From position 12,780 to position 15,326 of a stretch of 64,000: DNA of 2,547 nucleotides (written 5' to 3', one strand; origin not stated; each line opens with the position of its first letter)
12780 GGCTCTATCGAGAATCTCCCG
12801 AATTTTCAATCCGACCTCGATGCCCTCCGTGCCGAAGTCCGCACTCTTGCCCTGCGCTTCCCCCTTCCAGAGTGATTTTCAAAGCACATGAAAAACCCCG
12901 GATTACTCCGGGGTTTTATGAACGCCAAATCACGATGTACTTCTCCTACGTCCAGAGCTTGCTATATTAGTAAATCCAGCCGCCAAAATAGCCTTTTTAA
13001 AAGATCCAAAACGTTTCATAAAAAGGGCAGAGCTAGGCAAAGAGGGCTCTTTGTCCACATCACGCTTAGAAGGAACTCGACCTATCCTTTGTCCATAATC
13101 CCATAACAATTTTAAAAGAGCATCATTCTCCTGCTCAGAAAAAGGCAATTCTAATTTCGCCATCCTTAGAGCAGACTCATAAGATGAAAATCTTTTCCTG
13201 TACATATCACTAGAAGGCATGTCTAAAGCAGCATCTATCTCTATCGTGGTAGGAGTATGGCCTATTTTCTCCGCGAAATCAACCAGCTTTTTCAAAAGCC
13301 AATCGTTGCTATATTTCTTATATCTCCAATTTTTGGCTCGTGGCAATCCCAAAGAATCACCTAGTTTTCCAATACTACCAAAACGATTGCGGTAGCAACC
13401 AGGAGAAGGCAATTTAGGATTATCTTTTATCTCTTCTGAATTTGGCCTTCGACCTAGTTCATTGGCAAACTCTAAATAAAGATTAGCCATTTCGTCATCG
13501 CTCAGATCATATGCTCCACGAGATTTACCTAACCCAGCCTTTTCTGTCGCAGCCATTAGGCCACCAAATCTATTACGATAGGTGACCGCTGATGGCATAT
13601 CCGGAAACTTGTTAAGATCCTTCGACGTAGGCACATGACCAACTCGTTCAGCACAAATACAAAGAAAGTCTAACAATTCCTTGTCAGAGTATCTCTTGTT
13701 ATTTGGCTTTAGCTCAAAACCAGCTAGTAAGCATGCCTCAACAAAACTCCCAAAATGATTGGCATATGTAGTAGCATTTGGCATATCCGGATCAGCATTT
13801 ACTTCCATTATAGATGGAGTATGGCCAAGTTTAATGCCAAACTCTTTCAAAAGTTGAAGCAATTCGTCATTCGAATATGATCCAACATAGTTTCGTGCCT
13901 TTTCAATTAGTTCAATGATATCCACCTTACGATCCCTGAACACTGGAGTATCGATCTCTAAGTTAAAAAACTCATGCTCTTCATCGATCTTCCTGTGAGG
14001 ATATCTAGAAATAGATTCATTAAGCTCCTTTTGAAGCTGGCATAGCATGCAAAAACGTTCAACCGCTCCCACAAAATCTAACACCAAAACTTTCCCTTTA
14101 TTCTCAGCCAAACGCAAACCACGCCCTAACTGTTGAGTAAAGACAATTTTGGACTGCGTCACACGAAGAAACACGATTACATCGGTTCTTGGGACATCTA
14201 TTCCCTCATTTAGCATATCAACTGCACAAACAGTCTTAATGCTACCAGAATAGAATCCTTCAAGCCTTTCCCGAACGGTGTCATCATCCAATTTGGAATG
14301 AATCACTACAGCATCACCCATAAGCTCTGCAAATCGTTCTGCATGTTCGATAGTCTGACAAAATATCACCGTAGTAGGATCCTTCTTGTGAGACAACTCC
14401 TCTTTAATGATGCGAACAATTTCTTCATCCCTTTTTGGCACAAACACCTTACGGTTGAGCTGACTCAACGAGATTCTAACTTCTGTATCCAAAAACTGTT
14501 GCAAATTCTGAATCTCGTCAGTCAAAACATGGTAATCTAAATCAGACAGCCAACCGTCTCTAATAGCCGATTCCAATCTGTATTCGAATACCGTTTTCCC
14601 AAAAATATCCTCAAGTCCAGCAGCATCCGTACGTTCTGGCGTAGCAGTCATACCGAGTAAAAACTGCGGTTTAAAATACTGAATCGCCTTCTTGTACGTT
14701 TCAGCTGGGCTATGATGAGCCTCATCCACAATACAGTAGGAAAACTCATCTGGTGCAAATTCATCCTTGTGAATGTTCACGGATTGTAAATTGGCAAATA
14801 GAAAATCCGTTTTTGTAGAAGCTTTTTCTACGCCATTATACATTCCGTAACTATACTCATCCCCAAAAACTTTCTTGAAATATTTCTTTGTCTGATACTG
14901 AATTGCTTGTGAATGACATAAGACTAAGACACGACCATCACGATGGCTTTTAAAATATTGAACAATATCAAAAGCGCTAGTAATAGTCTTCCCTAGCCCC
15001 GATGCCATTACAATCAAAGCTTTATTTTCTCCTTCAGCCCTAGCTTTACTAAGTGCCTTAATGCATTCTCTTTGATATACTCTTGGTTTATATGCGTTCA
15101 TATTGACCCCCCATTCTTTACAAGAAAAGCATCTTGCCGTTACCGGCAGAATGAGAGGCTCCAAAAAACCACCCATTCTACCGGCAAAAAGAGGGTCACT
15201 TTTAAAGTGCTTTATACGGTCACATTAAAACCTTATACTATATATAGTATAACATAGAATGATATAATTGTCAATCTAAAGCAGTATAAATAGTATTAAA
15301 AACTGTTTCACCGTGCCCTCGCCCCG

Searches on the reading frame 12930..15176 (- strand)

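Call 6: search_protein_families(library=pfam, proteins=[window:12930-15176:-], max_evalue=0.01)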
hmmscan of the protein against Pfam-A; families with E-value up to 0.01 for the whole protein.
window:12930-15176:- (748 aa): 8 families
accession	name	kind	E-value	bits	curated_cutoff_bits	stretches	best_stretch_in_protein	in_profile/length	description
PF18780.6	HNH_repeat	-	5.7e-56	187.1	26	5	434-488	1-54/54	Homing endonuclease associated repeat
PF04851.21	ResIII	-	6.9e-41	140.3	22.5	1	29-182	2-164/164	Type III restriction enzyme, res subunit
PF18766.7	SWI2_SNF2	-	2.1e-15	57.4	26.7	1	40-239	8-214/221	SWI2/SNF2 ATPase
PF00271.37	Helicase_C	-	3.5e-15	56.7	23.5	1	255-356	4-109/110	Helicase conserved C-terminal domain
PF00270.35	DEAD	-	3e-11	43.8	26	1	34-182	3-162/167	DEAD/DEAH box helicase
PF00176.29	SNF2-rel_dom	-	0.00095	18.8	24.9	1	34-187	1-170/290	SNF2-related domain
PF13307.12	Helicase_C_2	-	0.0087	16.6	25.3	0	344-367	128-151/170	Helicase C-terminal domain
PF01726.22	LexA_DNA_bind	-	0.0089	16.2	23.7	0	628-658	12-42/65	LexA DNA binding domain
